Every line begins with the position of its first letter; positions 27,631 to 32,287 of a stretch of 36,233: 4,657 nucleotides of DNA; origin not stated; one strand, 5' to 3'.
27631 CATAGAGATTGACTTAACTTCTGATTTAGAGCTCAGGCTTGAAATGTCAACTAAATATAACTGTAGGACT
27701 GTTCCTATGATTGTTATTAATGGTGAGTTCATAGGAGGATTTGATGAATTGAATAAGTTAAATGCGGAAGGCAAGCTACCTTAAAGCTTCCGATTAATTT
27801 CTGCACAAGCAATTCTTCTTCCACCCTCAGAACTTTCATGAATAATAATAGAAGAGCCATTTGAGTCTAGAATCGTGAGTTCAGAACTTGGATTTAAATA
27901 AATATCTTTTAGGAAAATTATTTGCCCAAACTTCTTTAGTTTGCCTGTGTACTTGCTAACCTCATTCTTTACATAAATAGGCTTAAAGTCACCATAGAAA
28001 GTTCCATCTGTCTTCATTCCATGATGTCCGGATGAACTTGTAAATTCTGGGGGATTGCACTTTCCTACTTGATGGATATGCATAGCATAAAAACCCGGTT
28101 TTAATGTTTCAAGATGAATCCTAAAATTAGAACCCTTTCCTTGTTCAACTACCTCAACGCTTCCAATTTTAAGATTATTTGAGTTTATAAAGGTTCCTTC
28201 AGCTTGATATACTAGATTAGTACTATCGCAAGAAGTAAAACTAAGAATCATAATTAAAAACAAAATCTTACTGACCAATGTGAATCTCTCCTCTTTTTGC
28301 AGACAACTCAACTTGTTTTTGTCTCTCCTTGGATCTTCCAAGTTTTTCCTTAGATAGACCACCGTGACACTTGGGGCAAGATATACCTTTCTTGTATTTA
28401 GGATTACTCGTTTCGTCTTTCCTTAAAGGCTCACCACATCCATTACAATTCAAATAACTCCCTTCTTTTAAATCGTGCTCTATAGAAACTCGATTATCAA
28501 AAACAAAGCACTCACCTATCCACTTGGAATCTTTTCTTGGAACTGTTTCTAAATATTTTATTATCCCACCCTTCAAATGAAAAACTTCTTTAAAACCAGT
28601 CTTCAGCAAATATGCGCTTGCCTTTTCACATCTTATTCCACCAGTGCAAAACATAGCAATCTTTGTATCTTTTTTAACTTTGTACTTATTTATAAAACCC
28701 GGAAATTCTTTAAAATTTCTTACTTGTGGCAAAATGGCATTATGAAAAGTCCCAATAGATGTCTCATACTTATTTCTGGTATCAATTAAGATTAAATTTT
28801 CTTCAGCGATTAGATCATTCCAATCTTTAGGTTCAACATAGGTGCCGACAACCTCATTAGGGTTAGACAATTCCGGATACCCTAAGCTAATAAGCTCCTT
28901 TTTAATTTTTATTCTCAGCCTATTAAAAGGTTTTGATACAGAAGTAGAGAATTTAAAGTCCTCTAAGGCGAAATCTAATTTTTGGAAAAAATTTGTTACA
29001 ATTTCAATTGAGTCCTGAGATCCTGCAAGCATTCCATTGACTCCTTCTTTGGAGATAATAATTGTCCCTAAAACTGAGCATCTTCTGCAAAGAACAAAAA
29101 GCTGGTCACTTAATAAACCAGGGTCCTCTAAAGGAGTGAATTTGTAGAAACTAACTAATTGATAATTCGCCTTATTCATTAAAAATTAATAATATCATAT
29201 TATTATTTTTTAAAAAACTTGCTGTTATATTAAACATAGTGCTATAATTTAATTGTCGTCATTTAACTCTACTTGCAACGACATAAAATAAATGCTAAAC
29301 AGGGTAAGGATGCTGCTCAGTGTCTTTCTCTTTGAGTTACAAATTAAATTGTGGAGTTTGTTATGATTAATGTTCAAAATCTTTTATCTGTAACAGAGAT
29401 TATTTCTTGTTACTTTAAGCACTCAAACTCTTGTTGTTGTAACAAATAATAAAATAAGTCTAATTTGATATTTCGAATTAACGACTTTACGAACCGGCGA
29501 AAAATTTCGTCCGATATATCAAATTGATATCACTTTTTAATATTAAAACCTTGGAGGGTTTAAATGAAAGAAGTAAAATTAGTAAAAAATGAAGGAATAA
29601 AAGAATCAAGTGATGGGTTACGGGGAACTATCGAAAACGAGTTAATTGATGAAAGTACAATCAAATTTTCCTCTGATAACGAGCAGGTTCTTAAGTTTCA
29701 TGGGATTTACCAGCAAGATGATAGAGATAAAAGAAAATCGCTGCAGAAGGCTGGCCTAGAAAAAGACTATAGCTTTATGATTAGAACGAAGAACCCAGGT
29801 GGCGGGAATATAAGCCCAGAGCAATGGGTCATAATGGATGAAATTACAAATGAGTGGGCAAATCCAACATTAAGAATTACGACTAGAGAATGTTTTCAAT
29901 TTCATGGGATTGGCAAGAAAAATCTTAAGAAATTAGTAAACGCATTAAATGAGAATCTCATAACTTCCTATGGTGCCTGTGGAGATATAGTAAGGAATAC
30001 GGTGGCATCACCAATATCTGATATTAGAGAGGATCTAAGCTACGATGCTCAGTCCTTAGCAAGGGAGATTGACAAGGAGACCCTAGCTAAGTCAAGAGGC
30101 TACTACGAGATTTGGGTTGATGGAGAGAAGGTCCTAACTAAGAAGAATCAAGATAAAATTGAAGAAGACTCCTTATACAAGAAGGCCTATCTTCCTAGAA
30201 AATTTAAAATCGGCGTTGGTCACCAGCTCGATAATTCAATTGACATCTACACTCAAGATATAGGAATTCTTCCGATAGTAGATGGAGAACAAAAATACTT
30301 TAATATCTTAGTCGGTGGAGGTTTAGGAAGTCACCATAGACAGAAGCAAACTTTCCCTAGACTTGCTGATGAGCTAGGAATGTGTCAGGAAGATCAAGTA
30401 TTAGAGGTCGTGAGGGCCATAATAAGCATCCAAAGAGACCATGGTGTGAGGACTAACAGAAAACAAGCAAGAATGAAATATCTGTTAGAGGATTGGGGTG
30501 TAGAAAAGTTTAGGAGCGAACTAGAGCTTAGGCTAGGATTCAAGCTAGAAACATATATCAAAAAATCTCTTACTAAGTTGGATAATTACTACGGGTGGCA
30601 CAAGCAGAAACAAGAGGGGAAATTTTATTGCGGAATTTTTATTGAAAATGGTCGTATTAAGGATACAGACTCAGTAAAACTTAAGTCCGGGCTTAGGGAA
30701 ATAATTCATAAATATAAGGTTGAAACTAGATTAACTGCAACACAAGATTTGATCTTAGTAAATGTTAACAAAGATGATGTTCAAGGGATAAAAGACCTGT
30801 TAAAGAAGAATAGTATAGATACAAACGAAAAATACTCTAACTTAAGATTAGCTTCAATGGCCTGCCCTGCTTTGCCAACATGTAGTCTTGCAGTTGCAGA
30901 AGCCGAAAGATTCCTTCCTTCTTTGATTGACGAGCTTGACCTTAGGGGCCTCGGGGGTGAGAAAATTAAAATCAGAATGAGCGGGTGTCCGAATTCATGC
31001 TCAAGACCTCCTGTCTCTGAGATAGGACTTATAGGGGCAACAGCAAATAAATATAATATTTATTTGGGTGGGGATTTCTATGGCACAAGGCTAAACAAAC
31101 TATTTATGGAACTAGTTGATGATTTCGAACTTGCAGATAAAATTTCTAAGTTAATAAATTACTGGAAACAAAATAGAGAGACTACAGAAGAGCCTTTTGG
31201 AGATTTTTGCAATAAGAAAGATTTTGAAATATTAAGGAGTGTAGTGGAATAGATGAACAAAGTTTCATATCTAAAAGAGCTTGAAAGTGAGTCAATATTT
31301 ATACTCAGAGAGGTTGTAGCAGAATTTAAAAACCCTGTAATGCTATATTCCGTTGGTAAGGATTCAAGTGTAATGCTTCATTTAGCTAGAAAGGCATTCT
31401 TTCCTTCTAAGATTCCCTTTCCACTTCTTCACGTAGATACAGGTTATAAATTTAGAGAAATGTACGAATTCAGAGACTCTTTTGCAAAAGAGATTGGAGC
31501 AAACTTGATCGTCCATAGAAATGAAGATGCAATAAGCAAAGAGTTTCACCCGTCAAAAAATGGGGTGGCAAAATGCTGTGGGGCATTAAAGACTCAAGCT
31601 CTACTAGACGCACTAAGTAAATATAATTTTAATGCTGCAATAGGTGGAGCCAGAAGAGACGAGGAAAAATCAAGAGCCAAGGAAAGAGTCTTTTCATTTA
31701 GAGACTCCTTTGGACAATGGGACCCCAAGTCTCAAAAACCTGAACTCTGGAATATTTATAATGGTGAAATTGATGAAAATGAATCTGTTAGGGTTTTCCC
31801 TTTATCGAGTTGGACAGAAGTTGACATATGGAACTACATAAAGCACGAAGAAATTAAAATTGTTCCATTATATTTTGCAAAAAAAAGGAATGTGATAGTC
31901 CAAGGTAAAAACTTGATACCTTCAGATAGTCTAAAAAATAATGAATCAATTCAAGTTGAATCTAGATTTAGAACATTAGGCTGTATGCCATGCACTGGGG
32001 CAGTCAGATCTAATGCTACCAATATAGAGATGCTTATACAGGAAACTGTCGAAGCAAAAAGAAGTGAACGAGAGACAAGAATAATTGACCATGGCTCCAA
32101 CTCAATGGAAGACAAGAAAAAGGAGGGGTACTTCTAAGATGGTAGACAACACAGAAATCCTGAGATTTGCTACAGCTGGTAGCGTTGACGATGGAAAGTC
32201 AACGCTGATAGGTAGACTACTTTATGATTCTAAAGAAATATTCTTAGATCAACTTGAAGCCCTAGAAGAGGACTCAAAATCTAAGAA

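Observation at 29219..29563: Cys-codon-rich upstream ORF in the 384-nt leader of the sulfate-assimilation operon: candidate cysteine-sensing leader-peptide attenuator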

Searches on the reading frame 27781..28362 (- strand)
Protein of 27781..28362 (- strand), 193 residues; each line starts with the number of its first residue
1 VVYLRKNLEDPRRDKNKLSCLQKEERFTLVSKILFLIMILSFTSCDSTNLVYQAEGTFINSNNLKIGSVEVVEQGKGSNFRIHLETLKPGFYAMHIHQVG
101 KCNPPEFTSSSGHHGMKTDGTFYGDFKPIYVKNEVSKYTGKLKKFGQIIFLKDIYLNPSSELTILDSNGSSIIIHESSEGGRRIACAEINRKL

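Call 7: search_protein_families(library=pfam, proteins=[window:27781-28362:-])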
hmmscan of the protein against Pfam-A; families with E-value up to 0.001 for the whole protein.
window:27781-28362:- (193 aa): 1 family
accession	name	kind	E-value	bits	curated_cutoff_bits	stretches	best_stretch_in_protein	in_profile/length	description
PF00080.25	Sod_Cu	-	5.5e-10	40.2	28.9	1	67-188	3-132/133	Copper/zinc superoxide dismutase (SODC)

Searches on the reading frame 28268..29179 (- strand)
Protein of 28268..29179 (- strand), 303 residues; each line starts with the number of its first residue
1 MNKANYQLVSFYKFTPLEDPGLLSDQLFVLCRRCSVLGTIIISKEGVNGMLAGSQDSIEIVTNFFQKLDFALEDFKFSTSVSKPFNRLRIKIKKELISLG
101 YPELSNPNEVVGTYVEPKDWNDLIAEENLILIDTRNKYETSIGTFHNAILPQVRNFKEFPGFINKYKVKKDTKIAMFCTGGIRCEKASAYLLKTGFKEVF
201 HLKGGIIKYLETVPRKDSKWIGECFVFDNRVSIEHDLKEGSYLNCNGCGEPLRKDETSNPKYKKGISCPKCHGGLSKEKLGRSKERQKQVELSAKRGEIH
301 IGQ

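Call 7: search_protein_families(library=pfam, proteins=[window:28268-29179:-])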
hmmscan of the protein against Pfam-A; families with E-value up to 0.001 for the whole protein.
window:28268-29179:- (303 aa): 3 families
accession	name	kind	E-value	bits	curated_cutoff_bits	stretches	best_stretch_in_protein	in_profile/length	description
PF17773.7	UPF0176_N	-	1.6e-22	80.1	26.2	1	6-95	1-91/92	UPF0176 acylphosphatase like domain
PF00581.25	Rhodanese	-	6.5e-09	36.6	22.2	1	118-209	3-99/102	Rhodanese-like domain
PF12368.13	Rhodanese_C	-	2.6e-05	24.9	26.9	1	222-271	2-53/66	Rhodanase C-terminal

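Call 67: search_protein_families(library=ncbifam, proteins=[window:28268-29179:-], max_evalue=0.00001)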
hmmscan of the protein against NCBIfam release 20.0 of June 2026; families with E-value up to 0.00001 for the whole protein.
window:28268-29179:- (303 aa): 6 families
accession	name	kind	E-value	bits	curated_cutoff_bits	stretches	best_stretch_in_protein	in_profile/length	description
NF001133.1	PRK00142.1-1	equivalog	2.4e-85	285.8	170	1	9-235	2-229/229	oxygen-dependent tRNA uridine(34) hydroxylase TrhO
NF002397.0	PRK01415.1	equivalog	8.7e-64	215.6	280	1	7-238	6-238/247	hypothetical protein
NF003703.0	PRK05320.1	equivalog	4.4e-59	200.4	331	1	9-274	6-276/280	sulfurtransferase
NF045521.1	rhoda_near_glyco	subfamily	3.1e-12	46.5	145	1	124-211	26-110/144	rhodanese homology domain-containing protein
NF005902.0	PRK07878.1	equivalog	1.8e-09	37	647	1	112-213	286-385/392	adenylyltransferase/sulfurtransferase MoeZ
NF006444.0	PRK08762.1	equivalog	3.4e-07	29.2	449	1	116-209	18-107/387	molybdopterin-synthase adenylyltransferase MoeB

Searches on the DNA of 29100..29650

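Call 4: search_rna_families(source=window, start=29100, end=29650, threshold=evalue, max_evalue=10, show_alignments=3)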
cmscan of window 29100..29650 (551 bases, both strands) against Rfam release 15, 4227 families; matches with E-value up to 10: 6.
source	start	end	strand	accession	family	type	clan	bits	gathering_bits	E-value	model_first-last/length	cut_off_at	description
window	29245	29319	+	RF00521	SAM_alpha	Cis-reg; riboswitch;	-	32.9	36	1.1e-05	1-79/79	no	Alpha-proteobacteria SAM riboswitch aptamer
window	29249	29308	+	RF01726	SAM-II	Cis-reg; riboswitch;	-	29.5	44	0.0013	1-60/60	no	SAM-II riboswitch aptamer (SAM-II long loop)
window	29283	29386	+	RF02434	SpF39_sRNA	Gene; sRNA;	-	20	60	7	1-109/109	no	Streptococcus sRNA SpF39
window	29407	29575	-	RF03926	MIR1435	Gene; miRNA;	-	18.5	94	4.5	1-186/186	no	MIR1435 microRNA precursor family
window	29502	29554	+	RF00358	snoZ101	Gene; snRNA; snoRNA; CD-box;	CL00057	15.7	44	9.1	36-88/96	no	Small nucleolar RNA Z101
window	29445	29544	-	RF04133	MIR2646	Gene; miRNA;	-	11.2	245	8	80-177/256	no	MIR2646 microRNA precursor family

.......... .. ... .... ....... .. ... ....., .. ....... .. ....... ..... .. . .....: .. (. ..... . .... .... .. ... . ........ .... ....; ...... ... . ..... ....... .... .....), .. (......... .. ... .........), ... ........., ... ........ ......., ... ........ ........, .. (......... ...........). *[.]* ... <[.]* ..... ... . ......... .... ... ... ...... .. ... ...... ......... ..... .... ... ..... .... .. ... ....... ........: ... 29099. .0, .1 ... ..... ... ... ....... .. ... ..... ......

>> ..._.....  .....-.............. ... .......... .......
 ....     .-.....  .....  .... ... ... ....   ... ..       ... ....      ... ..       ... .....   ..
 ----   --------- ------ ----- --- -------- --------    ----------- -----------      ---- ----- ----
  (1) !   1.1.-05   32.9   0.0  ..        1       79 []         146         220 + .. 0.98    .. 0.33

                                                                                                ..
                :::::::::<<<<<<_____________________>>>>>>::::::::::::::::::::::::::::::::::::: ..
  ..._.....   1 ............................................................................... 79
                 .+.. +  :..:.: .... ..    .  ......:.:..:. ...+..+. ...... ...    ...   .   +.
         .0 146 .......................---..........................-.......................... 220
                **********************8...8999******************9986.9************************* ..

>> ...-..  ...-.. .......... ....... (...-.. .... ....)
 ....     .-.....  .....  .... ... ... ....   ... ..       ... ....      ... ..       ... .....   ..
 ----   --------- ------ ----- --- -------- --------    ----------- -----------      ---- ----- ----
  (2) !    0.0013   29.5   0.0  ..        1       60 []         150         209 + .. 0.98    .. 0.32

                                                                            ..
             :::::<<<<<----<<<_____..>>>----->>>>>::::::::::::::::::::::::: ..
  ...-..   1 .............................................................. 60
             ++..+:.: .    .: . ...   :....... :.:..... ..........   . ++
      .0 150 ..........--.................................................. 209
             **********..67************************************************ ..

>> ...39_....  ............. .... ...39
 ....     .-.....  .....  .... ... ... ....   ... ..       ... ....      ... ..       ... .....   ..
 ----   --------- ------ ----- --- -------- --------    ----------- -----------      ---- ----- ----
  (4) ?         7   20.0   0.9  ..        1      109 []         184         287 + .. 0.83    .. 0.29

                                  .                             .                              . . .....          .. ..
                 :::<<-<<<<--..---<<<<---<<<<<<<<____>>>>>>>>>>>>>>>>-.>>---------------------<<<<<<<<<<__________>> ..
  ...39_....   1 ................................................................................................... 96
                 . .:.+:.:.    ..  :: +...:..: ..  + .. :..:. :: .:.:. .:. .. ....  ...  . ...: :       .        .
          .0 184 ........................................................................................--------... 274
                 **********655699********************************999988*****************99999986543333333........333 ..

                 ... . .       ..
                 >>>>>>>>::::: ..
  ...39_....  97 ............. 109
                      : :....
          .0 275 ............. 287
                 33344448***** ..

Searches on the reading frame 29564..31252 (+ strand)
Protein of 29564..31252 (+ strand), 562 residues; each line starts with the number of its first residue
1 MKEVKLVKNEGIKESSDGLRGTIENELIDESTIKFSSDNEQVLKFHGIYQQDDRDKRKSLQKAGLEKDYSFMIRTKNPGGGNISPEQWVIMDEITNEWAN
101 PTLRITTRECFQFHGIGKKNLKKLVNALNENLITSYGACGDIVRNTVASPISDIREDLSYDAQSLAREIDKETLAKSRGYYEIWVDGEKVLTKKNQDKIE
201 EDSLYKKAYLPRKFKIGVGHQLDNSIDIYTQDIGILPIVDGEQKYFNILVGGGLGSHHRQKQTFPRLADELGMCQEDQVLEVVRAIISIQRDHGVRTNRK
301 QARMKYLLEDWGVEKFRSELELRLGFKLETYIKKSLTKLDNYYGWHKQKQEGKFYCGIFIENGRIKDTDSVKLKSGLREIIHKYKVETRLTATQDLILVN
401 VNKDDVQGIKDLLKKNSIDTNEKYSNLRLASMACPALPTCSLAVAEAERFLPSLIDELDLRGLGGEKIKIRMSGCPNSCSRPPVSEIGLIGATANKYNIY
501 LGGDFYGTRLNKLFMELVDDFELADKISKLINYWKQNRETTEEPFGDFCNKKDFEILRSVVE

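Call 7: search_protein_families(library=pfam, proteins=[window:29564-31252:+])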
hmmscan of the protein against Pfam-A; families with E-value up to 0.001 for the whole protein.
window:29564-31252:+ (562 aa): 2 families
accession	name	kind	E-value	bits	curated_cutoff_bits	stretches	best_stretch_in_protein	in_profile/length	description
PF01077.27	NIR_SIR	-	1.5e-50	171.2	27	2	140-327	2-157/158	Nitrite and sulphite reductase 4Fe-4S domain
PF03460.22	NIR_SIR_ferr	-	1.6e-27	95.5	24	2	346-415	1-68/69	Nitrite/Sulfite reductase ferredoxin-like half domain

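Call 9: find_related_loci(query=window:29564-31252:+, collection=genome_contigs, flank=3000)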
Query window:29564-31252:+ (562 aa) in genome_contigs; peptide patterns used: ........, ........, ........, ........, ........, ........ (x = any residue, [..] = any of these).
63 stretches matched a pattern; 9 encode a relative of the query (tblastn E <= 1e-3); 8 distinct loci.
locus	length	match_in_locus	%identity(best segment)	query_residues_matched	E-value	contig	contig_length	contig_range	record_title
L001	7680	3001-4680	84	2-561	0e+0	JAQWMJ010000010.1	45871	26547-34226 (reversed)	MAG: Thermodesulfobacteriota bacterium isolate cluster2_bin.15 k141_4426635, whole genome shotgun sequence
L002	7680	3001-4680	83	2-561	0e+0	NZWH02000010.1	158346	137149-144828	MAG: bacterium isolate NAT510 77365, whole genome shotgun sequence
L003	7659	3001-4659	84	9-561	0e+0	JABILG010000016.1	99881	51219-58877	MAG: bacterium isolate SI054_bin67 k141_275027, whole genome shotgun sequence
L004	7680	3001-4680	84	2-561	0e+0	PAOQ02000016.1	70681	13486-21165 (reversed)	MAG: bacterium isolate SAT211 MHASMcontig_970393, whole genome shotgun sequence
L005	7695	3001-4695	71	1-562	0e+0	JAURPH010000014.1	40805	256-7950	MAG: Thermodesulfobacteriota bacterium isolate SFB_South_Co_19 k141_3031234, whole genome shotgun sequence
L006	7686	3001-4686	71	1-562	0e+0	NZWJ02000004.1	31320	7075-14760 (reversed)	MAG: bacterium isolate NAT509 77144, whole genome shotgun sequence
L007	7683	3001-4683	70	1-558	0e+0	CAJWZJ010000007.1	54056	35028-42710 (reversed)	TPA_asm: uncultured bacterium isolate ERR599130_bin.109_MetaBAT_v2.12.1_MAG genome assembly, contig: NODE_266_length_540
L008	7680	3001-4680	84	2-561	0e+0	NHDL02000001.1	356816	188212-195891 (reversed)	MAG: Deltaproteobacteria bacterium TMED58 80801, whole genome shotgun sequence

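Call 67: search_protein_families(library=ncbifam, proteins=[window:29564-31252:+], max_evalue=0.00001)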
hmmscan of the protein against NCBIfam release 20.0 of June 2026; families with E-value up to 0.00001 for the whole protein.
window:29564-31252:+ (562 aa): 11 families
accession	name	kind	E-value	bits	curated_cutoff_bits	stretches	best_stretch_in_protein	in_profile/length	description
NF010029.0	PRK13504.1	equivalog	1.7e-203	677.1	457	1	2-557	11-564/575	NADPH-dependent assimilatory sulfite reductase hemoprotein subunit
TIGR02042.1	sir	equivalog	2.6e-161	537.7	731.5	1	4-562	8-579/581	sulfite reductase, ferredoxin dependent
TIGR02041.1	CysI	equivalog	3.9e-159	530.6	756.55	1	10-553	1-539/541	assimilatory sulfite reductase (NADPH) hemoprotein subunit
NF007125.0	PRK09566.1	equivalog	2.3e-61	207.8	594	2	190-498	159-461/513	ferredoxin--nitrite reductase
NF007126.0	PRK09567.1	equivalog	1.6e-54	185.1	523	2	209-562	226-588/595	NirA family protein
TIGR02435.1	CobG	equivalog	1.1e-29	103.6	234.8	2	209-494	126-386/388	precorrin-3B synthase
TIGR02374.1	nitri_red_nirB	equivalog_domain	1.9e-20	72.9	578.35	1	376-540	578-741/794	nitrite reductase large subunit NirB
NF011565.0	PRK14989.1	subfamily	3.4e-12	45.2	883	1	377-504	584-709/847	nitrite reductase large subunit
TIGR02912.1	sulfite_red_C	equivalog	1.5e-09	37.3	324.1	0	72-172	22-129/314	sulfite reductase subunit C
TIGR02066.1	dsrB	equivalog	1.5e-06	27.5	341.5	0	379-492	51-168/341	dissimilatory-type sulfite reductase subunit beta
TIGR02064.1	dsrA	equivalog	3.6e-06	26.1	392.85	0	392-493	119-223/402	dissimilatory-type sulfite reductase subunit alpha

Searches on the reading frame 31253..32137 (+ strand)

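Call 7: search_protein_families(library=pfam, proteins=[window:31253-32137:+])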
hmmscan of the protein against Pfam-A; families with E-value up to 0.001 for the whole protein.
window:31253-32137:+ (294 aa): 1 family
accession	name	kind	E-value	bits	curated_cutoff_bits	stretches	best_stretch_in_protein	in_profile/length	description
PF01507.26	PAPS_reduct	-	4.4e-55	186.8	22.5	1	27-249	1-174/175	Phosphoadenosine phosphosulfate reductase domain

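Call 67: search_protein_families(library=ncbifam, proteins=[window:31253-32137:+], max_evalue=0.00001)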
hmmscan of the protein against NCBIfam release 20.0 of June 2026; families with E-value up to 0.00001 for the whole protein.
window:31253-32137:+ (294 aa): 13 families
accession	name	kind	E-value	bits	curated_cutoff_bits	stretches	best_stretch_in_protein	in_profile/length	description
NF003587.0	PRK05253.1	subfamily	4.5e-133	443.1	195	1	3-294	5-301/301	sulfate adenylyltransferase subunit CysD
NF009214.0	PRK12563.1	equivalog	8.5e-130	432.8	413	1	3-294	20-317/317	sulfate adenylyltransferase subunit CysD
TIGR02039.1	CysD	subfamily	1.1e-129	432.3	396.6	1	7-294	1-294/294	sulfate adenylyltransferase, small subunit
NF002537.0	PRK02090.1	equivalog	1.2e-22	80.7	154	1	17-207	31-200/244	phosphoadenylyl-sulfate reductase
TIGR02055.1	APS_reductase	subfamily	4e-16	59.4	235.3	1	38-207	6-155/194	adenylylsulfate reductase, thioredoxin dependent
TIGR00434.1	cysH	subfamily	7.7e-15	55.4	165.1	1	28-153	16-144/214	phosophoadenylyl-sulfate reductase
NF010366.0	PRK13795.1-1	equivalog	4.5e-14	51.5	745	1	5-143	242-389/667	hypothetical protein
NF006327.0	PRK08557.1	equivalog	5.7e-13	48.4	366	1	4-143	156-300/415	hypothetical protein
NF006351.0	PRK08576.1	equivalog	1.3e-12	47.1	290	1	5-207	216-389/436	hypothetical protein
NF010367.0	PRK13795.1-2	equivalog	2.3e-12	46.2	456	1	4-208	220-404/584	hypothetical protein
TIGR02057.1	PAPS_reductase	equivalog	2.6e-12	47.1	254.2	1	22-149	21-151/224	phosphoadenosine phosphosulfate reductase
NF010368.0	PRK13795.1-3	equivalog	6.1e-10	38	588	1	5-144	226-367/635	hypothetical protein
NF010369.0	PRK13795.1-4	equivalog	6.4e-07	28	1086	0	11-235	236-441/633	hypothetical protein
